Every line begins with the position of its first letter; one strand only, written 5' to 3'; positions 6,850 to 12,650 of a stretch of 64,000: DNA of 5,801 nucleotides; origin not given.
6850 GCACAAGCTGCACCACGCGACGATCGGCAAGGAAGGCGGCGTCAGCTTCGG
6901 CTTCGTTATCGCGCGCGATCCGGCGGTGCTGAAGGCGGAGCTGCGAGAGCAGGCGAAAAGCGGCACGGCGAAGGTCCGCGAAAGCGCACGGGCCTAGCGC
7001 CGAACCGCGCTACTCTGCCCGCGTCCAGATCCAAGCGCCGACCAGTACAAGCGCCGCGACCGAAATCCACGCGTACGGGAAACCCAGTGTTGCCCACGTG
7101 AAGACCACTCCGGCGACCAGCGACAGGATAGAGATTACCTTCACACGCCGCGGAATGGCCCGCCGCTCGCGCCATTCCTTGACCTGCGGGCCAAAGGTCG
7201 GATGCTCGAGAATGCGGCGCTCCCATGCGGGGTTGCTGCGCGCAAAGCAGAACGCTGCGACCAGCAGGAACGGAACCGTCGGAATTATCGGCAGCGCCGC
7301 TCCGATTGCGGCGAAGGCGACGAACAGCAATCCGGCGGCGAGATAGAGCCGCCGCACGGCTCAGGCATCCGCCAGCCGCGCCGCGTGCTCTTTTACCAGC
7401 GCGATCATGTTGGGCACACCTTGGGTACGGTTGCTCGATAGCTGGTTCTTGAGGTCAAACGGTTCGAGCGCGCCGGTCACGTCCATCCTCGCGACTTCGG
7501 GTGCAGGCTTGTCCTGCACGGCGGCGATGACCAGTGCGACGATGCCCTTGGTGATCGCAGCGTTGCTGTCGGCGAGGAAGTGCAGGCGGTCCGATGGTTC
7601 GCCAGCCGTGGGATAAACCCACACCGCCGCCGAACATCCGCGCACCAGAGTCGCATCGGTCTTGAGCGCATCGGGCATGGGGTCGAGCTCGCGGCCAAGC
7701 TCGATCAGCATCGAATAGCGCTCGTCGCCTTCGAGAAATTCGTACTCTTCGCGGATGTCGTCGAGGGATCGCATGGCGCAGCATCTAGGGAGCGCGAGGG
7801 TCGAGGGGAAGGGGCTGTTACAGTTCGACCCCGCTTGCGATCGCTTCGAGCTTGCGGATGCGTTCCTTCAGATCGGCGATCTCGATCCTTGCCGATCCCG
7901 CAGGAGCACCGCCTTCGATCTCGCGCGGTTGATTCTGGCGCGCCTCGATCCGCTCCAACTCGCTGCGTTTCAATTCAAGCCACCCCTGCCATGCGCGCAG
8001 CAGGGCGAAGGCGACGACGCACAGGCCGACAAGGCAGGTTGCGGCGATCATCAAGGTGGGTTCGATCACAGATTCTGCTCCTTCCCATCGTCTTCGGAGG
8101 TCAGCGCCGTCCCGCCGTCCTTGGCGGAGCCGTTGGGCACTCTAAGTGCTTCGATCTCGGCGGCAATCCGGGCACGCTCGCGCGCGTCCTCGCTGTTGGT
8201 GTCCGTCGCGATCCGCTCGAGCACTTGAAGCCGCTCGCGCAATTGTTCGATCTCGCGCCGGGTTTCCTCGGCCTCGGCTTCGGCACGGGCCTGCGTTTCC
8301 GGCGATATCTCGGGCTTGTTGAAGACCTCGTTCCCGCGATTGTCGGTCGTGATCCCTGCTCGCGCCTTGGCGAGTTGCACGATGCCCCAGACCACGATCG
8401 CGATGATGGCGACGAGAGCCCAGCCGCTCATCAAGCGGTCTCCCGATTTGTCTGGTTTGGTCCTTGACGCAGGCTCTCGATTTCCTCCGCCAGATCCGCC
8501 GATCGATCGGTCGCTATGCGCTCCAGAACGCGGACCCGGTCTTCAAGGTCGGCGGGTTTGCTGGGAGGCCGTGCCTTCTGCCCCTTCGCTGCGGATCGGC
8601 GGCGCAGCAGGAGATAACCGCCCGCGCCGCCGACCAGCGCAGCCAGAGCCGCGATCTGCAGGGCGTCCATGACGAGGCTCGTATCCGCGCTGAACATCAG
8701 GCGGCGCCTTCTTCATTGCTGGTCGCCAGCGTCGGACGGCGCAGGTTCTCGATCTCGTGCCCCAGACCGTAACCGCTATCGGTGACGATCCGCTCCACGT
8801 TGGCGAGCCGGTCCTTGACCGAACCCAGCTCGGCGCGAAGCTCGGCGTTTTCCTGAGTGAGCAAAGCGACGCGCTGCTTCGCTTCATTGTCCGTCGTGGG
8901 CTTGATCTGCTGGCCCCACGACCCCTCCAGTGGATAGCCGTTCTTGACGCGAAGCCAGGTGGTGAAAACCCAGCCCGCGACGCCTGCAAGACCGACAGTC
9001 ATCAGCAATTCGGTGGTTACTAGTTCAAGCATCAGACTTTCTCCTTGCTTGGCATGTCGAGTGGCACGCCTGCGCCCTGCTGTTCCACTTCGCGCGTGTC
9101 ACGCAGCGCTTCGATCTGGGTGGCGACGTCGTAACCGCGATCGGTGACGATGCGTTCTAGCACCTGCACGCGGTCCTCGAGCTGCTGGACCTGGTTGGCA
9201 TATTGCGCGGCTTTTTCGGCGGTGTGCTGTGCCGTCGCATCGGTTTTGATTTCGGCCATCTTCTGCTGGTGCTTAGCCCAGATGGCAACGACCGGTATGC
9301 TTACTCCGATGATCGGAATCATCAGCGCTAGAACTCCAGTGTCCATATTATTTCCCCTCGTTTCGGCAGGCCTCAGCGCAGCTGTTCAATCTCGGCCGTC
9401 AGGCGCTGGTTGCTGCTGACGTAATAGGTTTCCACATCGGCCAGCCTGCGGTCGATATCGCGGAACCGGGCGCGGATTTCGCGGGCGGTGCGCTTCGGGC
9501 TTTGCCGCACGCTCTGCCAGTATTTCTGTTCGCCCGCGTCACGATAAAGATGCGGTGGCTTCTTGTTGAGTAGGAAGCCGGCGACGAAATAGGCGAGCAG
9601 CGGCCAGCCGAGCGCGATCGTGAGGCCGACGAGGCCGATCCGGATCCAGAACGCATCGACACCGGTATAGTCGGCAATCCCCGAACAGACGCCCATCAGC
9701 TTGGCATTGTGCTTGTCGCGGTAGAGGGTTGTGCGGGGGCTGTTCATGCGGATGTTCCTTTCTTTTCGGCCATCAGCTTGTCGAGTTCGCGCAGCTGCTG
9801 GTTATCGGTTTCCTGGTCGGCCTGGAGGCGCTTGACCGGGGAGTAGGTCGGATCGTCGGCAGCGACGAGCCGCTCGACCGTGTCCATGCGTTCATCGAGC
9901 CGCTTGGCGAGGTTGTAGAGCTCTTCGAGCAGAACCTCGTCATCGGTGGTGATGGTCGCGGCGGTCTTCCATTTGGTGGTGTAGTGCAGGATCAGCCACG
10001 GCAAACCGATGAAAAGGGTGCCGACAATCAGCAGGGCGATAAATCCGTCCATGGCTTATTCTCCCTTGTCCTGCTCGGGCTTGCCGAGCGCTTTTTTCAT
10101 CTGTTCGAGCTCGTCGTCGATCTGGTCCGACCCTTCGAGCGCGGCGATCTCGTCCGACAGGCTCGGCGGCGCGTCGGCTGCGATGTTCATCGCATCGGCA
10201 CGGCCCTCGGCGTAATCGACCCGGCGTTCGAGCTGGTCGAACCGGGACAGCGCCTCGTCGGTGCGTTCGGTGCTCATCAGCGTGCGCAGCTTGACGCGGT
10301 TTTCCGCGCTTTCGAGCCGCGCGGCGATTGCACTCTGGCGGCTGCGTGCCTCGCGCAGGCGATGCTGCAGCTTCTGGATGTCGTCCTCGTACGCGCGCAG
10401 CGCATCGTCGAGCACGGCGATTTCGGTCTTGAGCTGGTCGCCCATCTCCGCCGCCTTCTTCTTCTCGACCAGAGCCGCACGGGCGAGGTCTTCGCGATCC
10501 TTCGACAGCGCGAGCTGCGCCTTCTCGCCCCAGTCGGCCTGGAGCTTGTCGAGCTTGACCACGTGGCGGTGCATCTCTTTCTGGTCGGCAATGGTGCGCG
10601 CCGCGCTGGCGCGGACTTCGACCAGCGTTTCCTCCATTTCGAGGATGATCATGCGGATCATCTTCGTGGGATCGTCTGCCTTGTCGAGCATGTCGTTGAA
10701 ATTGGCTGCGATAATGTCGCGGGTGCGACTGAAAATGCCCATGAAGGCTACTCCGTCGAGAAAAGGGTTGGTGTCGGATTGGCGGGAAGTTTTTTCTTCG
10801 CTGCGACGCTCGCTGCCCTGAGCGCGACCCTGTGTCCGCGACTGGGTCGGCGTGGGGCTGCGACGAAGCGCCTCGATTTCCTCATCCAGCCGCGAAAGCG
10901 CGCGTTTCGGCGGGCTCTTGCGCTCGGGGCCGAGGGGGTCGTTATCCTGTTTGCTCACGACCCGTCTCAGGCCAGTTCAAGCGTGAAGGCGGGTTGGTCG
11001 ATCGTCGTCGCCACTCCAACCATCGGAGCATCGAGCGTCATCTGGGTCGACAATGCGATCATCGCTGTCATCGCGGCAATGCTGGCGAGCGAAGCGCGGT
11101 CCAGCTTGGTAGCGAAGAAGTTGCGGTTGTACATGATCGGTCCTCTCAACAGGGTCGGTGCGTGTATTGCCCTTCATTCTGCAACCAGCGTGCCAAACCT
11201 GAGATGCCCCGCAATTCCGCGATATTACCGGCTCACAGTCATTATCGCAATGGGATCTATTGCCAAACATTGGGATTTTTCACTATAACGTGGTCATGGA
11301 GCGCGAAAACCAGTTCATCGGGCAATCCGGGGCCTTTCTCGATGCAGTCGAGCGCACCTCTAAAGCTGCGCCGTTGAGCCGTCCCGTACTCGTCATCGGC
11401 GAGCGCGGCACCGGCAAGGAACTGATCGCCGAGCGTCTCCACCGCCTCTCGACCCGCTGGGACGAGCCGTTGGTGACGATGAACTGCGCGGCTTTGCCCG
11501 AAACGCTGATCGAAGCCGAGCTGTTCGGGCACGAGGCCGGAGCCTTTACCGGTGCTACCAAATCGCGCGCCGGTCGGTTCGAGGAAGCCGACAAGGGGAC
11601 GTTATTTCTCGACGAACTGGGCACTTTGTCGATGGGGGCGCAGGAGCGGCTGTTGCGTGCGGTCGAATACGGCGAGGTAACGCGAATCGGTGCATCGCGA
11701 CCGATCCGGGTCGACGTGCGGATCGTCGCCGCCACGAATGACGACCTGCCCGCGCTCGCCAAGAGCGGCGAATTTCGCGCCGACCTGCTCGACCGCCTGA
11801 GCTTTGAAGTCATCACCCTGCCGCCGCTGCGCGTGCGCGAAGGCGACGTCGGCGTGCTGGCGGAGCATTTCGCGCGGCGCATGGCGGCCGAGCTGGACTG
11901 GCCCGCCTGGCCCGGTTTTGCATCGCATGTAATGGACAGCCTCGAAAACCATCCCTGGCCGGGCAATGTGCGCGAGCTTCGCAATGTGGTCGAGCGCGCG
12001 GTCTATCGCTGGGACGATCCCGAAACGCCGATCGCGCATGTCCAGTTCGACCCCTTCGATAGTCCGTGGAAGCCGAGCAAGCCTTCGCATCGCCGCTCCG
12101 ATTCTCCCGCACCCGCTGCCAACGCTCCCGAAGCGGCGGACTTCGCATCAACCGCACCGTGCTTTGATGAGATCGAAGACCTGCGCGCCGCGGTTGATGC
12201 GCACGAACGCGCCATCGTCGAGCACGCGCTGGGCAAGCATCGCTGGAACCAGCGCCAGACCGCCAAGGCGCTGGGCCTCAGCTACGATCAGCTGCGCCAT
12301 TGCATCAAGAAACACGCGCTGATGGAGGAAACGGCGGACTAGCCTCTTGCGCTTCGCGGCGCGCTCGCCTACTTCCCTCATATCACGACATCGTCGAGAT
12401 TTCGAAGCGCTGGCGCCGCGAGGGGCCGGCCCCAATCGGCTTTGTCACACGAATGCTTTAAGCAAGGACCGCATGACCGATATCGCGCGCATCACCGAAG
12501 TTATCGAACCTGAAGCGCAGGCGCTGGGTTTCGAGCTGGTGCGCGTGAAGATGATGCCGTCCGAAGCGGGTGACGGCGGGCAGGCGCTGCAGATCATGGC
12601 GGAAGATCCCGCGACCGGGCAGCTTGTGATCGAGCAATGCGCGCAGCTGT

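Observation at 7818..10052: Five extra tandem PspB/PspC-tail-like membrane genes appended to a pspABC operon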

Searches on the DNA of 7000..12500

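Call 67: search_rna_families(source=window, start=7000, end=12500, threshold=gathering)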
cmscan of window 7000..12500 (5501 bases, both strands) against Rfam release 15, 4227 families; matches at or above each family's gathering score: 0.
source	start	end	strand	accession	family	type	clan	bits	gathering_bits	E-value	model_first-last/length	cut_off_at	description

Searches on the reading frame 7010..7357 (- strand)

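Call 53: search_protein_families(library=pfam, proteins=[window:7010-7357:-], max_evalue=1)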
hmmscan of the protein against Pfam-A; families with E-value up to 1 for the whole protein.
window:7010-7357:- (115 aa): 3 families
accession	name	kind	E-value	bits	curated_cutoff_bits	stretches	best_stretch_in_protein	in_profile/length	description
PF04304.18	DUF454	-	5.7e-33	113.8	35.1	1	2-113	1-113/115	Protein of unknown function (DUF454)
PF11239.13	DUF3040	-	0.0063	17.2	24.7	1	51-109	21-81/84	Protein of unknown function (DUF3040)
PF19744.4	DUF6232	-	0.85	10.5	27.4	0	62-112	26-74/117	Family of unknown function (DUF6232)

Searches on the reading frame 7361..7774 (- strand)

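Call 3: search_protein_families(library=pfam, proteins=[window:7361-7774:-], max_evalue=1)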
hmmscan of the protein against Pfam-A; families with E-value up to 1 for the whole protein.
window:7361-7774:- (137 aa): 1 family
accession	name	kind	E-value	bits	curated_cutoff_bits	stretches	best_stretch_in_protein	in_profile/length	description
PF02657.20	SufE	-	7.4e-32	110.1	27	1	15-129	9-120/121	Fe-S metabolism associated domain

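Call 4: search_protein_families(library=ncbifam, proteins=[window:7361-7774:-], max_evalue=1)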
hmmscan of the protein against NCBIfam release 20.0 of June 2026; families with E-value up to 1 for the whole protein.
window:7361-7774:- (137 aa): 3 families
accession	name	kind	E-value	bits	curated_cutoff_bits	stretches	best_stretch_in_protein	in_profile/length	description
NF006792.0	PRK09296.1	equivalog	1.7e-22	79.7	160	1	16-134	20-137/138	cysteine desulfuration protein SufE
TIGR03391.1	FeS_syn_CsdE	equivalog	2e-22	79.7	136.4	1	16-130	25-138/139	cysteine desulfurase sulfur acceptor subunit CsdE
NF011594.0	PRK15019.1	equivalog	6e-17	62.3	252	1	17-122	31-135/147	cysteine desulfurase sulfur acceptor subunit CsdE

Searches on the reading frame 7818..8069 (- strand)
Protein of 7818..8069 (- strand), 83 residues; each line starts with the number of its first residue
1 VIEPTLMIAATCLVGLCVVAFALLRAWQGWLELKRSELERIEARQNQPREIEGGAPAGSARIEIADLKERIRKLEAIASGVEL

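Call 3: search_protein_families(library=pfam, proteins=[window:7818-8069:-], max_evalue=1)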
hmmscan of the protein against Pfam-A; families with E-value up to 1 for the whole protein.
window:7818-8069:- (83 aa): 3 families
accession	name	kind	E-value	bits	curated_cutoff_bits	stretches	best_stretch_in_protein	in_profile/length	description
PF17113.10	AmpE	-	0.048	13.5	21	1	8-42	152-186/284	Regulatory signalling modulator protein AmpE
PF24838.2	8xMP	-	0.16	12.2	30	1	5-47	50-93/136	Octameric membrane protein family (8xMP)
PF06305.16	LapA_dom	-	0.23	11.8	28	0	60-76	45-61/64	Lipopolysaccharide assembly protein A domain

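Call 4: search_protein_families(library=ncbifam, proteins=[window:7818-8069:-], max_evalue=1)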
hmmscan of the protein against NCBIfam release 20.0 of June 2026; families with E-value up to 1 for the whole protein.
window:7818-8069:- (83 aa): 0 families

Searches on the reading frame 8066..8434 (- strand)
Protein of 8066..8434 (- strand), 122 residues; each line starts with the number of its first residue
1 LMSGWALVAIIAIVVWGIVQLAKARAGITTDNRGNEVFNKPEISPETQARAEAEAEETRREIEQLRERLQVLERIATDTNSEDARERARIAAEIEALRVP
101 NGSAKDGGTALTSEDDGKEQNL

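Call 3: search_protein_families(library=pfam, proteins=[window:8066-8434:-], max_evalue=1)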
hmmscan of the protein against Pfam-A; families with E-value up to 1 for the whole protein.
window:8066-8434:- (122 aa): 3 families
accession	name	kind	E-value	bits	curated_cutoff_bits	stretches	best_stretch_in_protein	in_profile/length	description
PF25472.1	DUF7902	-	0.0043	17.7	26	1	48-94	19-65/85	Domain of unknown function (DUF7902)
PF02185.22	HR1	-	0.02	15.3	33.1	1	48-75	35-62/67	Hr1 repeat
PF11590.13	DNAPolymera_Pol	-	0.71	10.3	26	1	47-61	13-27/36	DNA polymerase catalytic subunit Pol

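Call 4: search_protein_families(library=ncbifam, proteins=[window:8066-8434:-], max_evalue=1)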
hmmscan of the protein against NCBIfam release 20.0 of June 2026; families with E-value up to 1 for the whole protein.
window:8066-8434:- (122 aa): 4 families
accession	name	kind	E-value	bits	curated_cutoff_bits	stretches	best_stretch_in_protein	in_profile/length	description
NF041201.1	recomb_XisF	equivalog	0.0095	14.9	375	1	48-96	365-412/465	fdxN element excision recombinase XisF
NF010745.0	PRK14147.1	equivalog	0.065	13.1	184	1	39-98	4-63/172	nucleotide exchange factor GrpE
TIGR02978.1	phageshock_pspC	equivalog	0.069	13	104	1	6-82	45-113/121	envelope stress response membrane protein PspC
NF003708.0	PRK05325.1-3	equivalog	0.15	10.9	466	1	19-98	145-219/423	hypothetical protein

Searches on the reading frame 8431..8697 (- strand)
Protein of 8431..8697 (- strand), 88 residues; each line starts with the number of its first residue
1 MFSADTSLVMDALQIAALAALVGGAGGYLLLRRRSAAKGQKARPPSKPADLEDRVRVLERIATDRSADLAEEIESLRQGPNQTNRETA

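Call 3: search_protein_families(library=pfam, proteins=[window:8431-8697:-], max_evalue=1)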
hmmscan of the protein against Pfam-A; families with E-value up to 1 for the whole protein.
window:8431-8697:- (88 aa): 1 family
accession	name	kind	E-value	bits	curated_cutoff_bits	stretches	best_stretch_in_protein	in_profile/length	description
PF04697.18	Pinin_SDK_N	-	0.006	17.3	31.1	1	24-66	53-91/133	pinin/SDK conserved region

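Call 4: search_protein_families(library=ncbifam, proteins=[window:8431-8697:-], max_evalue=1)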
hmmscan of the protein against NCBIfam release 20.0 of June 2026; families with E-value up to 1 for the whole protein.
window:8431-8697:- (88 aa): 5 families
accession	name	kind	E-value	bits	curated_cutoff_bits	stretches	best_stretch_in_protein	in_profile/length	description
NF041250.1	VI_TagQ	equivalog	0.043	13.1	300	1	12-61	89-137/301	type VI secretion system-associated lipoprotein TagQ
NF058571.1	GVDTG_CTERM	domain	0.11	12.9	29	1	15-34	25-44/44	GVDTG sorting domain-containing protein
NF051874.1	PVV_CTERM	equivalog_domain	0.14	12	27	1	11-37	8-35/38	PVV-CTERM domain-containing choice-of-anchor G protein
TIGR01167.1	LPXTG_anchor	domain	0.22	12.3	15.9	1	13-34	13-32/34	LPXTG cell wall anchor domain-containing protein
NF033191.4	JDVT-CTERM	domain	0.56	10.2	27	1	18-34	18-34/35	JDVT-CTERM domain-containing protein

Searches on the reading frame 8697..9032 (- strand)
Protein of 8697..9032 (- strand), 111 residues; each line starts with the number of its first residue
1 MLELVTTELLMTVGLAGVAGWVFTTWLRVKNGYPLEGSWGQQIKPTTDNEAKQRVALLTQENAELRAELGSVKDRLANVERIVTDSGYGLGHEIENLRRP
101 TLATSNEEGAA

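Call 3: search_protein_families(library=pfam, proteins=[window:8697-9032:-], max_evalue=1)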
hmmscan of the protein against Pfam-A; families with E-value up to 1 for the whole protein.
window:8697-9032:- (111 aa): 10 families
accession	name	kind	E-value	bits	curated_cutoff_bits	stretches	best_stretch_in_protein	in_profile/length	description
PF00170.26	bZIP_1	-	0.012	16.1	27.6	1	52-80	32-60/64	bZIP transcription factor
PF17253.7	DUF5320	-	0.019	16.6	27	1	15-78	39-98/99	Family of unknown function (DUF5320)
PF15742.10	DUF4686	-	0.019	14.5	31.3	1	48-85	43-80/384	Domain of unknown function (DUF4686)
PF13747.11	DUF4164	-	0.048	14.5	27.2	1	48-98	34-84/89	Domain of unknown function (DUF4164)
PF12808.12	Mto2_bdg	-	0.058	14.1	22.3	1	44-70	20-46/52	Micro-tubular organiser Mto1 C-term Mto2-binding region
PF06005.17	ZapB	-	0.062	14.2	31.5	1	51-98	16-52/71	Cell division protein ZapB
PF09755.14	DUF2046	-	0.066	12.8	24.7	1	44-79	19-54/305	Uncharacterized conserved protein H4 (DUF2046)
PF07716.20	bZIP_2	-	0.079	13.5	22.3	1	48-72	27-51/54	Basic region leucine zipper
PF00075.30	RNase_H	-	0.11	13.1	25.8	1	34-91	16-73/141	RNase H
PF06156.18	YabA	-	0.25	12.4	30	1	50-98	26-74/103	Initiation control protein YabA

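Call 4: search_protein_families(library=ncbifam, proteins=[window:8697-9032:-], max_evalue=1)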
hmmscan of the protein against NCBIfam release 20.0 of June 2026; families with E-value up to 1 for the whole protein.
window:8697-9032:- (111 aa): 6 families
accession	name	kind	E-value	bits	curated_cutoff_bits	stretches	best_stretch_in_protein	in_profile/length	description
TIGR02978.1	phageshock_pspC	equivalog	0.00099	19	104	1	47-97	71-121/121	envelope stress response membrane protein PspC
NF045622.1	Npun_F5560_fam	hypoth_equivalog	0.0032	17.6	125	1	50-81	115-146/156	Npun_F5560 family protein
NF040697.1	VPA1267_fam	equivalog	0.015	15.5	90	1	46-80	97-131/143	VPA1267 family protein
TIGR00996.1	Mtu_fam_mce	paralog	0.022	13.9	140.5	1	50-105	217-272/291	MCE family protein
NF038218.1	IcmG_DotF_IVB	equivalog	0.029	14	200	1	41-84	112-155/266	type IVB secretion system protein IcmG/DotF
NF007973.0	PRK10697.1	equivalog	0.2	11.6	136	1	48-93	69-115/119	envelope stress response membrane protein PspC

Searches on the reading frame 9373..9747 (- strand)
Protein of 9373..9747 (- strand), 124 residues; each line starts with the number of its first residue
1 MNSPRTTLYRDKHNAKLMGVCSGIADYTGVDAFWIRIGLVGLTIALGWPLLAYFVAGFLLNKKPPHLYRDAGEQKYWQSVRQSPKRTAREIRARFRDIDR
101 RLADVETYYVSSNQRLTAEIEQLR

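Call 3: search_protein_families(library=pfam, proteins=[window:9373-9747:-], max_evalue=1)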
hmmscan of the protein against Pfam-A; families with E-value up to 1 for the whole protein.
window:9373-9747:- (124 aa): 2 families
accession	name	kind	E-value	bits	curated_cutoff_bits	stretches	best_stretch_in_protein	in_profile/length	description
PF04024.17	PspC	-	8.2e-18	64.4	25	1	7-62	2-57/58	PspC domain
PF10372.14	CdaS_N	-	0.23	12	27.2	1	85-124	8-47/69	Diadenylate cyclase CdaS, N-terminal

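Call 4: search_protein_families(library=ncbifam, proteins=[window:9373-9747:-], max_evalue=1)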
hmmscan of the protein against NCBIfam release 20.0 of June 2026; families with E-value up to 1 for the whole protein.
window:9373-9747:- (124 aa): 2 families
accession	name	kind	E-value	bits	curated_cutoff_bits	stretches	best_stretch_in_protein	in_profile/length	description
TIGR02978.1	phageshock_pspC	equivalog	1.5e-36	124.9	104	1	6-123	2-121/121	envelope stress response membrane protein PspC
NF007973.0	PRK10697.1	equivalog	4.6e-10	39.5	136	1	6-116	8-112/119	envelope stress response membrane protein PspC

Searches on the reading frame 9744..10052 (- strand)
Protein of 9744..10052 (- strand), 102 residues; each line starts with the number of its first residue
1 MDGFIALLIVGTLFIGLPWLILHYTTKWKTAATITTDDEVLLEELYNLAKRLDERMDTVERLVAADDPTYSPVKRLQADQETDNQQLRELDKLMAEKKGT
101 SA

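Call 3: search_protein_families(library=pfam, proteins=[window:9744-10052:-], max_evalue=1)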
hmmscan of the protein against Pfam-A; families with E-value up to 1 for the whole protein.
window:9744-10052:- (102 aa): 5 families
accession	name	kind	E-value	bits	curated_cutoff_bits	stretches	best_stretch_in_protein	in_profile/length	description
PF06667.17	PspB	-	5e-21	75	25.6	1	3-70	4-71/73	Phage shock protein B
PF04746.17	DUF575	-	0.062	14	25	1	6-38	22-54/101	Protein of unknown function (DUF575)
PF12725.13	DUF3810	-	0.063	13.1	28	1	5-87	66-140/311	Protein of unknown function (DUF3810)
PF01094.35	ANF_receptor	-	0.082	12.4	25.4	1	26-96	117-175/353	Receptor family ligand binding region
PF23991.1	DUF7310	-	0.26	12.2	40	1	52-95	1-47/83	Coiled-coil region of unknown function (DUF7310)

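Call 4: search_protein_families(library=ncbifam, proteins=[window:9744-10052:-], max_evalue=1)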
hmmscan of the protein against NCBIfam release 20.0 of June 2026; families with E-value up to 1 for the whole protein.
window:9744-10052:- (102 aa): 5 families
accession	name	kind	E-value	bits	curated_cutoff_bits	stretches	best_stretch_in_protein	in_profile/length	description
TIGR02976.1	phageshock_pspB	equivalog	2.2e-24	85.5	51.7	1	5-70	7-72/75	envelope stress response membrane protein PspB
NF006993.0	PRK09458.1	equivalog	1.1e-11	44.9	90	1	8-70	10-72/75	envelope stress response membrane protein PspB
NF006764.0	PRK09285.1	equivalog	0.0056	15.1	446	1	15-90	348-422/456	adenylosuccinate lyase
NF002595.0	PRK02251.2-1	equivalog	0.1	12.9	109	1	3-29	29-55/84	cell division protein CrgA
TIGR02978.1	phageshock_pspC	equivalog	0.52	10.2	104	1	34-69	79-113/121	envelope stress response membrane protein PspC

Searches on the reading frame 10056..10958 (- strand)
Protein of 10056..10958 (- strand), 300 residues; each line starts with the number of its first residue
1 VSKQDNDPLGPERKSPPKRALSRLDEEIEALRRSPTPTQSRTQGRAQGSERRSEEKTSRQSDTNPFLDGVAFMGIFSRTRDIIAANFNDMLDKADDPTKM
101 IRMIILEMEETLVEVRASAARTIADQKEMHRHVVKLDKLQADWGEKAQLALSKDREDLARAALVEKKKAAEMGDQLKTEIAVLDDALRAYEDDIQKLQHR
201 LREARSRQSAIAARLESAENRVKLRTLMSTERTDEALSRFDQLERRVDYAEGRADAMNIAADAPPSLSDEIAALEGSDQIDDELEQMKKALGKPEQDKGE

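Call 3: search_protein_families(library=pfam, proteins=[window:10056-10958:-], max_evalue=1)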
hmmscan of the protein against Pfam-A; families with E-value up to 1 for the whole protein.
window:10056-10958:- (300 aa): 6 families
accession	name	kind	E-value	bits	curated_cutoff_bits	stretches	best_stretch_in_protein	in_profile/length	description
PF04012.17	PspA_IM30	-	4.4e-37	128.3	33.9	1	74-291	1-218/220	PspA/IM30 family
PF14712.11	Snapin_Pallidin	-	0.056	14.3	29.6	1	187-250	8-74/89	Snapin/Pallidin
PF01105.29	EMP24_GP25L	-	0.22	12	25.9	1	173-229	106-162/182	emp24/gp25L/p24 family/GOLD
PF07889.17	DUF1664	-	0.24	11.9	34.6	0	172-222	60-110/124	Protein of unknown function (DUF1664)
PF04210.18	MtrG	-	0.48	10.8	27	0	227-252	6-31/64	Tetrahydromethanopterin S-methyltransferase, subunit G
PF14389.11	Lzipper-MIP1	-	0.49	11.2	32.2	1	191-255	10-75/84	Leucine-zipper of ternary complex factor MIP1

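Call 4: search_protein_families(library=ncbifam, proteins=[window:10056-10958:-], max_evalue=1)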
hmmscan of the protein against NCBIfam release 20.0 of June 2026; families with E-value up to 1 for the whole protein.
window:10056-10958:- (300 aa): 10 families
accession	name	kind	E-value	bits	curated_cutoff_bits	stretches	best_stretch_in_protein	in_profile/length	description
TIGR02977.1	phageshock_pspA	equivalog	7.8e-83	277.5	242.95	1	73-291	1-217/219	phage shock protein PspA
NF007974.0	PRK10698.1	equivalog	6.8e-57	192.7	336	1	73-292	1-218/222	phage shock protein PspA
NF045984.1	StressProtLiaH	equivalog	9.6e-16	58.2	380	1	75-298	2-223/225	stress responsive protein LiaH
NF033885.1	conj_TraP_IncI1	equivalog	0.00024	20.9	135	1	123-223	45-147/217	conjugal transfer protein TraP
NF052320.1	Cbp1_fam_LP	subfamily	0.011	15.3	90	1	164-221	75-131/286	Cbp1 family collagen-binding glycoprotein adhesin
NF045780.1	TrlF_fam_ATP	equivalog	0.012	14.3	350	1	21-224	486-691/944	TrlF family AAA-like ATPase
TIGR04376.1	TIGR04376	hypoth_equivalog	0.04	13.9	125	1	110-246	31-172/189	TIGR04376 family protein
NF045487.1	ASRP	equivalog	0.053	12.1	300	1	124-291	310-469/593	archaea-specific SMC-related protein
TIGR01149.1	mtrG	equivalog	0.11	12.4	50.65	0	226-252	7-33/70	tetrahydromethanopterin S-methyltransferase subunit MtrG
TIGR01843.1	type_I_hlyD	subfamily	0.36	9.8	208.65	1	116-253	80-217/422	HlyD family type I secretion periplasmic adaptor subunit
